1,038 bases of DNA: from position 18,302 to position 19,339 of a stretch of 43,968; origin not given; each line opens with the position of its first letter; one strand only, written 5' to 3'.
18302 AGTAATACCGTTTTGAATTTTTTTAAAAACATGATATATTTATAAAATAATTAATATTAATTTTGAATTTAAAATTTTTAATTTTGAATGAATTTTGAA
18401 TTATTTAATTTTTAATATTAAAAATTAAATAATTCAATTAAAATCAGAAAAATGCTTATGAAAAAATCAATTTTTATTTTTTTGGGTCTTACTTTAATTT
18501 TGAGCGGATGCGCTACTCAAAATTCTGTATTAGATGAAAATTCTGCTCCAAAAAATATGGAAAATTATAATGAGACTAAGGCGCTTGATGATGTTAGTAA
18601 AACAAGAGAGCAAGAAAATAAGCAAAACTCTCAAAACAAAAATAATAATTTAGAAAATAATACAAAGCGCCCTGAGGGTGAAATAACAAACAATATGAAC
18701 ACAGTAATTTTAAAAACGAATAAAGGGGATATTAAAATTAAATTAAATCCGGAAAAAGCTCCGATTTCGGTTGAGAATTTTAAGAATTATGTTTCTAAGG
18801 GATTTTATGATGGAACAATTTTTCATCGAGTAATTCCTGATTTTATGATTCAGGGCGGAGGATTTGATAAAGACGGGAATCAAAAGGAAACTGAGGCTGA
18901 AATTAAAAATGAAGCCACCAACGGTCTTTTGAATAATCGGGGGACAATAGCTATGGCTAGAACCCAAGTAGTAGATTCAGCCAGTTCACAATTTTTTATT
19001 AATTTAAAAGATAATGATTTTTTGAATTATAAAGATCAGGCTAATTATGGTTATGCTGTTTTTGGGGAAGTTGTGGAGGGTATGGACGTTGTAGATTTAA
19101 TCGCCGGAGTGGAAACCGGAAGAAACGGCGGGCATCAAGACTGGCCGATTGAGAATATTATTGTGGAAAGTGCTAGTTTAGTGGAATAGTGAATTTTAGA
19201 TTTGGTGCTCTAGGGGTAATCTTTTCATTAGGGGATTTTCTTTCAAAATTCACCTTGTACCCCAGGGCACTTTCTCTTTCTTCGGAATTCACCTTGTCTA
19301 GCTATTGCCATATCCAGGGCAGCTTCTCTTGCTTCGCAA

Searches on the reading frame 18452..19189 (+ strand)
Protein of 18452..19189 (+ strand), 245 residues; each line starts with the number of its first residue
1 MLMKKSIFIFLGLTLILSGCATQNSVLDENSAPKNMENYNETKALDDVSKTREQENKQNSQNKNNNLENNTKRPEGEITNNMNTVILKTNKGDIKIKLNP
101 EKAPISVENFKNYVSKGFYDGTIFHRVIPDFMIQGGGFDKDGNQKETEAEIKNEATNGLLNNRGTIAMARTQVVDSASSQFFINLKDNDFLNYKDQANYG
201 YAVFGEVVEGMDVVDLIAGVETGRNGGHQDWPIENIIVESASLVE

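Call 88: find_encoding_contigs(protein=window:18452-19189:+, flank=3000, max_places=8)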
Protein window:18452-19189:+ (245 aa): 4 contigs read that carry it; 4 places shown.
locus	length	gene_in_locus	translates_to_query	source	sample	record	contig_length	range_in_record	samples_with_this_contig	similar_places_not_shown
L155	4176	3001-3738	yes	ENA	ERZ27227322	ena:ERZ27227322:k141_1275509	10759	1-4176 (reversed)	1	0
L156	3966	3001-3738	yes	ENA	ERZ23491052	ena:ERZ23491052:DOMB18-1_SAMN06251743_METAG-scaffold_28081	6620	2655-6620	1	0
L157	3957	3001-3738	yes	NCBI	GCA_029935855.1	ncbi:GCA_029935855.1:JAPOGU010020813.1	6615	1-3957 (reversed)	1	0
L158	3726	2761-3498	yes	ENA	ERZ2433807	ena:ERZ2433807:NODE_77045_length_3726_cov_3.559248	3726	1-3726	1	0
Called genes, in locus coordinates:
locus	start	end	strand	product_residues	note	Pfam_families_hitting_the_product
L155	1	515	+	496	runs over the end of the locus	PF04932:Wzy_C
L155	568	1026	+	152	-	PF03449:GreA_GreB_N, PF01272:GreA_GreB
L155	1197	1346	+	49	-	-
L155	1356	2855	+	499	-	PF01743:PolyA_pol, PF12627:PolyA_pol_RNAbd, PF01966:HD, PF13735:tRNA_NucTran2_2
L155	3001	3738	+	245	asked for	PF00160:Pro_isomerase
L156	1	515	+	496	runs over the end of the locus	PF04932:Wzy_C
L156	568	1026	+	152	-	PF03449:GreA_GreB_N, PF01272:GreA_GreB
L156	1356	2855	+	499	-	PF01743:PolyA_pol, PF12627:PolyA_pol_RNAbd, PF01966:HD, PF13735:tRNA_NucTran2_2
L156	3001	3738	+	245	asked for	PF00160:Pro_isomerase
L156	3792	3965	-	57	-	?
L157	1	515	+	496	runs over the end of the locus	PF04932:Wzy_C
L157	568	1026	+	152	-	PF03449:GreA_GreB_N, PF01272:GreA_GreB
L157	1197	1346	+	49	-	-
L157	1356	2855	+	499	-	PF01743:PolyA_pol, PF12627:PolyA_pol_RNAbd, PF01966:HD, PF13735:tRNA_NucTran2_2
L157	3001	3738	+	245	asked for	PF00160:Pro_isomerase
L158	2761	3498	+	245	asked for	PF00160:Pro_isomerase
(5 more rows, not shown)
